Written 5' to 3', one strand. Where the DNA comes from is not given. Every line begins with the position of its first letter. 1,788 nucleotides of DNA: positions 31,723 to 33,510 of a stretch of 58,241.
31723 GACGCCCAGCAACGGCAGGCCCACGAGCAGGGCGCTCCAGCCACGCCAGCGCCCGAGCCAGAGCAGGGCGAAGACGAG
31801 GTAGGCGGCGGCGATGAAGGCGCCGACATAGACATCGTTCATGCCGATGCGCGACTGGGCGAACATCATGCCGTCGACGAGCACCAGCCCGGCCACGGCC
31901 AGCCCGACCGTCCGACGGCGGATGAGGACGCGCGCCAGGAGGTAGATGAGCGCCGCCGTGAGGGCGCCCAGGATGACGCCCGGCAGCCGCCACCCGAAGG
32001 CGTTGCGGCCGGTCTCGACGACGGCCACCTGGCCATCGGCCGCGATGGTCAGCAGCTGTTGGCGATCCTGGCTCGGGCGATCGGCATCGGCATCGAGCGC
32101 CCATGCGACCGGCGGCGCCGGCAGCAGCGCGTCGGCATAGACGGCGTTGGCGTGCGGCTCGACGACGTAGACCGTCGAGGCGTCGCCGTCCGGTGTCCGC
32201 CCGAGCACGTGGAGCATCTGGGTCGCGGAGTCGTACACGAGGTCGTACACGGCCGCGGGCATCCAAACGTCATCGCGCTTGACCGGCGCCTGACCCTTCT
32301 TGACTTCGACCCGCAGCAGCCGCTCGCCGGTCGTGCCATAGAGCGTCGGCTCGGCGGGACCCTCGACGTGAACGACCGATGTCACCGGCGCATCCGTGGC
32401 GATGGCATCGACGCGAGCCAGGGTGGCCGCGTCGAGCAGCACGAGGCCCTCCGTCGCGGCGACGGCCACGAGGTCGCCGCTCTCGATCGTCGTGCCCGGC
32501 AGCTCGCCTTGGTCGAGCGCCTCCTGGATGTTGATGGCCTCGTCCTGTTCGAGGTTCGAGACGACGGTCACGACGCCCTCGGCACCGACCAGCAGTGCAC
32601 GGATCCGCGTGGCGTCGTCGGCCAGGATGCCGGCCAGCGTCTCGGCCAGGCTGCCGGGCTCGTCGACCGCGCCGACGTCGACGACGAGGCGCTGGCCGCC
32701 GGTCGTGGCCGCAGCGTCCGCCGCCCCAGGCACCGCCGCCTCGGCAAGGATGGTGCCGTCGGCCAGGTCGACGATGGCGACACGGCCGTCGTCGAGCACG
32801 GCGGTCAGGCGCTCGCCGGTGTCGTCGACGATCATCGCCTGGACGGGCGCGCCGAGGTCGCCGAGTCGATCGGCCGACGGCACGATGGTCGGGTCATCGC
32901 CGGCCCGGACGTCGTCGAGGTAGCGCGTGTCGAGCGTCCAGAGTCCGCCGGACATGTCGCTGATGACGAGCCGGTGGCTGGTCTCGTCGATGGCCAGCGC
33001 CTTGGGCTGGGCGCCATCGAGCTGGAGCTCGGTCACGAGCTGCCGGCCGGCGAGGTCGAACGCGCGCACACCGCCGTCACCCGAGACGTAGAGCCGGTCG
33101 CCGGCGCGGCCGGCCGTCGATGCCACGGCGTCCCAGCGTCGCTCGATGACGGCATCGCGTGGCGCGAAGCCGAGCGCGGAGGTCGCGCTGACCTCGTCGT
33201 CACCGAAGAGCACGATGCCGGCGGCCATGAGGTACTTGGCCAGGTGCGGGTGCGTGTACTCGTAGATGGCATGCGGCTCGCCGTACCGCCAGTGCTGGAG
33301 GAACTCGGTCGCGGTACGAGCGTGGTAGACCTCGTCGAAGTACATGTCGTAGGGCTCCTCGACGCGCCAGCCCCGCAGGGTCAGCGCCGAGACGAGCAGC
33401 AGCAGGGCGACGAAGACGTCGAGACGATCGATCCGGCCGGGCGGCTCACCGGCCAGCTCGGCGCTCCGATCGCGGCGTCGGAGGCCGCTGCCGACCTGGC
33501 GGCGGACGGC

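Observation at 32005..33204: Roughly 400-aa repeat-rich (beta-propeller-like) insertion inside the PMT module, right after the HPxLxKY helix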

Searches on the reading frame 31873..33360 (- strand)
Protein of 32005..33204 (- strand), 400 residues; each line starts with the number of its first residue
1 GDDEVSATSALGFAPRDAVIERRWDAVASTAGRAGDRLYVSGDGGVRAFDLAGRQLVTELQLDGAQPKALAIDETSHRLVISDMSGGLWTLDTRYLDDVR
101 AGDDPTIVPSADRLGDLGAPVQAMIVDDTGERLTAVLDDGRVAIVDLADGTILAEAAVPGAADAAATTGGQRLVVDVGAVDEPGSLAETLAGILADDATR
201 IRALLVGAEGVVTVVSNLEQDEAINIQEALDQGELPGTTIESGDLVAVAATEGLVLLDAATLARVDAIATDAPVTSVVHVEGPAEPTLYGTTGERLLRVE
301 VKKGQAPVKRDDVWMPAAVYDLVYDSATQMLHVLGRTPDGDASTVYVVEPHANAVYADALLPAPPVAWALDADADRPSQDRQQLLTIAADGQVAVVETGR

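Call 4: search_protein_families(library=pfam, proteins=[window:32005-33204:-], max_evalue=1)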
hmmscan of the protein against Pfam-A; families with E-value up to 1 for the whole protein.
window:32005-33204:- (400 aa): 6 families
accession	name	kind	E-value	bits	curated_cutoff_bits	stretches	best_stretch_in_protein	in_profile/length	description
PF00701.28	DHDPS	-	0.029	13.6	22.1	1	190-235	184-226/289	Dihydrodipicolinate synthetase family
PF01957.25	NfeD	-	0.062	14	29.1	1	204-256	3-53/57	NfeD-like C-terminal, partner-binding domain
PF25499.1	Beta-prop_pof12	-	0.12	11.7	27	1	41-80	35-78/445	F-box protein pof12 beta-propeller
PF08450.18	SGL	-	0.18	11.8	26.3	0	124-171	189-235/246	SMP-30/Gluconolactonase/LRE-like region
PF23414.1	Beta-prop_EML_2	-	0.23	11.2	90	0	40-100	16-75/266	Echinoderm microtubule-associated protein second beta-propeller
PF14404.11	Strep_pep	-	0.73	10.4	25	0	130-147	26-42/63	Ribosomally synthesized peptide in Streptomyces species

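Call 5: search_protein_families(library=ncbifam, proteins=[window:32005-33204:-], max_evalue=1)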
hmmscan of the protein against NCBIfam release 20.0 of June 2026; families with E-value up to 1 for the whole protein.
window:32005-33204:- (400 aa): 3 families
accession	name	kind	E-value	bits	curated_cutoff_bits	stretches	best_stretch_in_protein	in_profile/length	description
NF052280.1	7_blade_YncE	equivalog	0.00013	20.9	400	1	35-94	138-200/338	7-bladed beta-propeller protein YncE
NF033510.3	Ca_tandemer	repeat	0.0044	17.4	50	1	213-250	13-50/96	Ca2+-stabilized repeat-containing adhesin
TIGR00674.1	dapA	equivalog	0.13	11.1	206.15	1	195-233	183-221/286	4-hydroxy-tetrahydrodipicolinate synthase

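Call 39: find_related_loci(query=A3, collection=genome_contigs, flank=10000)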
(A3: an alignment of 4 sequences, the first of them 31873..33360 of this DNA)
Query A3 (496 aa) in genome_contigs; peptide patterns used: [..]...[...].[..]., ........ (x = any residue, [..] = any of these).
599 stretches matched a pattern (row limit reached: there are more); 554 encode a relative of the query (tblastn E <= 1e-3); the best 80 are kept; 80 distinct loci.
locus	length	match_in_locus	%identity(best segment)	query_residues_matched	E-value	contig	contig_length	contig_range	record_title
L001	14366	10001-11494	70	1-496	0e+0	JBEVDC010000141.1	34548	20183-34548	MAG: Candidatus Limnocylindrales bacterium isolate T2R1BO.metabat2.117 T2R1BO.metabat2.117_k133_20543557, whole genome s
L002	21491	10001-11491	70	1-496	0e+0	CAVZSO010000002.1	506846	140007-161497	MAG: uncultured Chloroflexia bacterium isolate MFD00392.bin.2.404 genome assembly, contig: contig_15315, whole genome sh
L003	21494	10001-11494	69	1-496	0e+0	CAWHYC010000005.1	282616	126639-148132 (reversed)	MAG: uncultured Chloroflexia bacterium isolate MFD02242.bin.2.300 genome assembly, contig: contig_3439, whole genome sho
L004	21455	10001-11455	68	1-483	0e+0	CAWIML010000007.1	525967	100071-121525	MAG: uncultured Chloroflexia bacterium isolate MFD05176.bin.2.263 genome assembly, contig: contig_51997, whole genome sh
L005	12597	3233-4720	60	2-496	2e-175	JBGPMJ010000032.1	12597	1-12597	MAG: Candidatus Limnocylindria bacterium isolate OBJ_0618_7090110_240 k141_689622_length_12597_cov_177.0000, whole genom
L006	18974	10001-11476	46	1-496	4e-121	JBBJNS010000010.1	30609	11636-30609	MAG: Candidatus Limnocylindrales bacterium isolate RDP_SRG_33 NODE_437_length_30609_cov_10.487530, whole genome shotgun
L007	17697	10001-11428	49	1-480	8e-120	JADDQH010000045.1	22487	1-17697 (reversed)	MAG: Chloroflexota bacterium isolate YB3_1 AB19_YB3_178_length_22490_cov_35, whole genome shotgun sequence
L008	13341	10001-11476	46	1-496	8e-120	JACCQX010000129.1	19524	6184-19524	MAG: Chloroflexi bacterium isolate MGR_bin7 SD2897-2912_k127_5257550, whole genome shotgun sequence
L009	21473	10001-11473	45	2-496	3e-119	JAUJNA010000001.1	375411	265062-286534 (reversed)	MAG: Chloroflexota bacterium isolate YX2bin14 opera_contig_53, whole genome shotgun sequence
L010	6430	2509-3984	45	1-496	6e-119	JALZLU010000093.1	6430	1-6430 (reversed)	MAG: Chloroflexota bacterium isolate MSU bin41 SD1457-59_k127_788222, whole genome shotgun sequence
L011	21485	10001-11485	43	1-496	3e-117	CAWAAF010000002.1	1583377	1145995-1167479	MAG: uncultured Chloroflexia bacterium isolate MFD00392.bin.2.278 genome assembly, contig: contig_12635, whole genome sh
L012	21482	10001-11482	44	1-496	3e-116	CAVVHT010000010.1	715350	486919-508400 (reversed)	MAG: uncultured Chloroflexia bacterium isolate MFD02840.bin.3.353 genome assembly, contig: contig_9136, whole genome sho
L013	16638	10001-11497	44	2-496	4e-114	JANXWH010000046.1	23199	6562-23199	MAG: Chloroflexi bacterium isolate GL140_1_metabat_58 GL140_1_k141_1234456, whole genome shotgun sequence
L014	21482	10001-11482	44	1-494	7e-114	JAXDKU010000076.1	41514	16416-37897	MAG: Chloroflexota bacterium isolate BP_601 scaffold_4540441, whole genome shotgun sequence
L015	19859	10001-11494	44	1-496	1e-113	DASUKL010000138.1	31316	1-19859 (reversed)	MAG TPA_asm: Candidatus Limnocylindrales bacterium isolate SMAG_U1514 k141_838589, whole genome shotgun sequence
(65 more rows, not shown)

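Call 45: search_protein_representatives(alignment_id=A2)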
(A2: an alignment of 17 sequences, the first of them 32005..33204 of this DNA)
Query: 17 sequences, 393 profile positions. Proteins with E-value up to 0.001 (for the whole library): 18727; up to 1e-10: 1294; up to 1e-30: 175. The best 150 are listed.
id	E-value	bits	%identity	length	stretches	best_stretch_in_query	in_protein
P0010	7.2e-141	486.6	-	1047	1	1-393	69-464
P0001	4.3e-140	484.0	-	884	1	1-393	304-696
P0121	3.2e-129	448.2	-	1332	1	1-393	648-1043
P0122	1.6e-121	422.8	-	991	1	1-393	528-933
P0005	4.8e-118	411.4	-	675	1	1-393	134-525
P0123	8.7e-118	410.6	-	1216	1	1-393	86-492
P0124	9.7e-118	410.4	-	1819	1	1-393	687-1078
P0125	1.9e-116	406.2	-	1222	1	1-393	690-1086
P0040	3.1e-116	405.5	-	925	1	1-389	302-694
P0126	2.3e-115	402.6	-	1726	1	1-393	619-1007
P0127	2.5e-114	399.2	-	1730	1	1-393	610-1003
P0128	4.0e-114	398.5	-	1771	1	2-392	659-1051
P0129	5.0e-113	394.9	-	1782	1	1-393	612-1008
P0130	9.3e-113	394.0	-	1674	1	1-393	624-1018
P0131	3.3e-110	385.6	-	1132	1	1-392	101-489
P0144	9.6e-92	324.8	-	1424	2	160-393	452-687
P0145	2.1e-85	303.9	-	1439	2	177-393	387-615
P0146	1.1e-84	301.6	-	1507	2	154-393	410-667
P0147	2.0e-82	294.2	-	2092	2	181-393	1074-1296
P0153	1.4e-75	271.6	-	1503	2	235-393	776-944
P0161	3.0e-63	231.0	-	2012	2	232-393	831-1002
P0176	9.0e-56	206.4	-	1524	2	244-393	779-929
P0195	1.1e-44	169.8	-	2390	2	235-392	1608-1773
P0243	1.4e-34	136.6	-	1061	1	33-390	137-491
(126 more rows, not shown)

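Call 81: list_cluster_members(proteins=[P0144, P0145, P0146, P0243, P0147, P0161, P0195, P0153, P0176, P0124])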
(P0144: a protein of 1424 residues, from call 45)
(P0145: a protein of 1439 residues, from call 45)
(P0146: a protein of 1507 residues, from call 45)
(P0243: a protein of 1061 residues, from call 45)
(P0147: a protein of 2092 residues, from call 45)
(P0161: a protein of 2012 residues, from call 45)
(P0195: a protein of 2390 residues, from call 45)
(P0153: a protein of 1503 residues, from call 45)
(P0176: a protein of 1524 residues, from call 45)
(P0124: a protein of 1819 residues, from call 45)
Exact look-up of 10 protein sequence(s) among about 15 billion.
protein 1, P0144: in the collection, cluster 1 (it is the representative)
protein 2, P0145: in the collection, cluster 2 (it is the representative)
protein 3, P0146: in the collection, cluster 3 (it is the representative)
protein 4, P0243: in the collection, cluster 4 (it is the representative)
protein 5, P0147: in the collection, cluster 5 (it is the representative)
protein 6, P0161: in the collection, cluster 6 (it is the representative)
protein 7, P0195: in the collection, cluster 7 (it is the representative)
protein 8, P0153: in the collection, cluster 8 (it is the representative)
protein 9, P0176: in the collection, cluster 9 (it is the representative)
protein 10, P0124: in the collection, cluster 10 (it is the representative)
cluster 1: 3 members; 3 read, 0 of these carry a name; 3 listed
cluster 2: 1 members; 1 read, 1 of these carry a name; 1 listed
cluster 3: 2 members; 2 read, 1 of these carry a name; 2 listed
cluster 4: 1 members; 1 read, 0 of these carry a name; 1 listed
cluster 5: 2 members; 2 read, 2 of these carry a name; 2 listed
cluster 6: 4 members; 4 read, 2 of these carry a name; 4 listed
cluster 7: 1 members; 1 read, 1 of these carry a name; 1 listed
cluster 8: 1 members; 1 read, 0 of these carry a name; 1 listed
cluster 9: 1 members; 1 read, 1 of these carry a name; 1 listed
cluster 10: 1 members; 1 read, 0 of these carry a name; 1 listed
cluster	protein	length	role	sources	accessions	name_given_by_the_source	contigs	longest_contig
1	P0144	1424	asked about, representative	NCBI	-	-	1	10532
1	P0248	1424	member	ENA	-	-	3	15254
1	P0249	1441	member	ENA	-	-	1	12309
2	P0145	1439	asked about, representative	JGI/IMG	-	hypothetical protein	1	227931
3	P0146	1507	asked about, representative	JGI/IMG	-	hypothetical protein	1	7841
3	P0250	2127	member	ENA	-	-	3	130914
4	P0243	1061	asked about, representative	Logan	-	-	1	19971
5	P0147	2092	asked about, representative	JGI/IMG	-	hypothetical protein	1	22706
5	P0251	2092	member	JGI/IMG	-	hypothetical protein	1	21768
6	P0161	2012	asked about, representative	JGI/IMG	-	4-amino-4-deoxy-L-arabinose transferase-like glycosyltransferase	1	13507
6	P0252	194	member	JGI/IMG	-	hypothetical protein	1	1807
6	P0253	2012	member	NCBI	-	-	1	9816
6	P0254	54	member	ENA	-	-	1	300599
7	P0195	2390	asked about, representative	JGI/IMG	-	hypothetical protein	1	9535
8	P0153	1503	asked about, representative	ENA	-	-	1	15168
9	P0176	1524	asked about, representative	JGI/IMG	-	Gpi18-like mannosyltransferase/predicted membrane-bound ...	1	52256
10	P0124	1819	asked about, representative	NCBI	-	-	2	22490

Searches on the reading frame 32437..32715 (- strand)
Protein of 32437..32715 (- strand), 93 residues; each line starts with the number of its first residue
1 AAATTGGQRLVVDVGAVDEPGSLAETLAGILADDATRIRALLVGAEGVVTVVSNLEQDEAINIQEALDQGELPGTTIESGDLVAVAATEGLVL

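Call 73: search_solved_structures(query=A6, max_evalue=1, show_alignments=2)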
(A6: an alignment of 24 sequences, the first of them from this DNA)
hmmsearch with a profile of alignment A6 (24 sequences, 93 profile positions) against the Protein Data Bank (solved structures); distinct sequences matched with E-value up to 1: 8.
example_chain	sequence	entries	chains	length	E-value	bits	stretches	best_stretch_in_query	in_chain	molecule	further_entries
8vd6_A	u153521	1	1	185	2.5e-06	31.2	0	14-46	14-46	CAP REPEAT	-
4ovd_A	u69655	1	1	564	9.3e-06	29.4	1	9-77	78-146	Peptidoglycan glycosyltransferase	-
7rcz_A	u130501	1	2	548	0.00038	24.3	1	10-75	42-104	Stage V sporulation protein D (Sporulation specific penicillin-binding protein)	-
4ye5_A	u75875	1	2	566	0.0076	20.1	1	13-65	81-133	Peptidoglycan synthetase penicillin-binding protein 3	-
1uzl_A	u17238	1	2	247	0.48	14.3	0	24-73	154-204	3-OXOACYL-[ACYL-CARRIER PROTEIN] REDUCTASE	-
1uzm_A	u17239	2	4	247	0.67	13.9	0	24-73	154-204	3-OXOACYL-[ACYL-CARRIER PROTEIN] REDUCTASE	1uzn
2ntn_A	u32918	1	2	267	0.82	13.6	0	24-73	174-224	3-oxoacyl-[acyl-carrier-protein] reductase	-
3l9b_A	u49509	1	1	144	0.9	13.5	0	2-68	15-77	Otoferlin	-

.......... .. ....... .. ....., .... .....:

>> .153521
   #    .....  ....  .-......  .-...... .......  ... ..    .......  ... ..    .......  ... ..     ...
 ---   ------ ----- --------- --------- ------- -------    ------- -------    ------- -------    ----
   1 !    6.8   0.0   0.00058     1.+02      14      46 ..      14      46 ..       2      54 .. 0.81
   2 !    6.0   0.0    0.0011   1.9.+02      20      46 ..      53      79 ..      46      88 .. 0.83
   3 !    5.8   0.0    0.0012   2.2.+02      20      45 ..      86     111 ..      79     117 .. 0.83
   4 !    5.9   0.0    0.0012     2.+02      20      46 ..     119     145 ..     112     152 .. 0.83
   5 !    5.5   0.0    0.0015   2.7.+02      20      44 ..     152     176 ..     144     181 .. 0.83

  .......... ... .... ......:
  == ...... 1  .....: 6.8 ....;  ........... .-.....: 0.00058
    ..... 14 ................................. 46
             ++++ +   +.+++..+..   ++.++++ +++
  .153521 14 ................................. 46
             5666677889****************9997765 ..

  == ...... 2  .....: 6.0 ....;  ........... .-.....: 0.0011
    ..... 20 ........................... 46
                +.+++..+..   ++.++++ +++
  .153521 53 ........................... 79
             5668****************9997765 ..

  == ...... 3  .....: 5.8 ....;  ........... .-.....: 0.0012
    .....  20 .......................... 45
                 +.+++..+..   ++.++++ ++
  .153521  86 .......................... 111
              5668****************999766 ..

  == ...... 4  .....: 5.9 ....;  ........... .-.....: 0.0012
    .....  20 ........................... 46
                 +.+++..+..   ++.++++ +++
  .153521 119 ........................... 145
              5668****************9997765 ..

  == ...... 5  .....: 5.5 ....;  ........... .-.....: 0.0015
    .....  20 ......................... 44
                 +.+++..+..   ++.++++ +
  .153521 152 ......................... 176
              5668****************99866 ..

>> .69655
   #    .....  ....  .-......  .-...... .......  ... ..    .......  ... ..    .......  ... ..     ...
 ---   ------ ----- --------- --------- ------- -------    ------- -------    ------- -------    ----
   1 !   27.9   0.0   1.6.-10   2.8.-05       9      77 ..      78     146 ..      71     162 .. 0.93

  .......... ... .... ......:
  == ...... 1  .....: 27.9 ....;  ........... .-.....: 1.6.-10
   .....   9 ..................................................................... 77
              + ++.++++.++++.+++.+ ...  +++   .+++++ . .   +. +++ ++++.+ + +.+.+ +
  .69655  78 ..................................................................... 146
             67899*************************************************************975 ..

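Call 74: search_protein_families(library=pfam, alignment_id=A6, max_evalue=1)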
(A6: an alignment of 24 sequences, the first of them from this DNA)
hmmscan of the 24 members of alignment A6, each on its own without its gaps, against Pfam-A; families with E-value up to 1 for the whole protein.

A. member 1, seq(93 aa): 2 families
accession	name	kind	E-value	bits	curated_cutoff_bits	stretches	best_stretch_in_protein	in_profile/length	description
PF00701.28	DHDPS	-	0.0026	17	22.1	1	27-72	184-226/289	Dihydrodipicolinate synthetase family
PF01957.25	NfeD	-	0.0048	17.5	29.1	1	41-93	3-53/57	NfeD-like C-terminal, partner-binding domain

B. families by the number of members that match (of 24 scanned): 15 families
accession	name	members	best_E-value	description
PF00701.28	DHDPS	2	0.0026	Dihydrodipicolinate synthetase family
PF01957.25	NfeD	2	0.0048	NfeD-like C-terminal, partner-binding domain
PF21760.3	SecD_1st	1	0.0022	Protein translocase subunit SecDF, P1 domain, N-terminal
PF13404.12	HTH_AsnC-type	1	0.0045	AsnC-type helix-turn-helix domain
PF17092.11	PCB_OB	1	0.052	Penicillin-binding protein OB-like domain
PF01471.23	PG_binding_1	1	0.071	Putative peptidoglycan binding domain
PF04122.17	CW_binding_2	1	0.072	Cell wall binding domain 2 (CWB2)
PF14716.13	HHH_8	1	0.088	Helix-hairpin-helix domain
PF03471.22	CorC_HlyC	1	0.089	Transporter associated domain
PF19796.4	DUF6280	1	0.11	Family of unknown function (DUF6280)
PF08745.17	PIN_5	1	0.12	PINc domain ribonuclease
PF19802.4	DUF6285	1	0.12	Domain of unknown function (DUF6285)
PF18154.6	pPIWI_RE_REase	1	0.13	REase associating with pPIWI_RE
PF04539.22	Sigma70_r3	1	0.17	Sigma-70 region 3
PF18068.6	Npun_R1517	1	0.19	Npun R1517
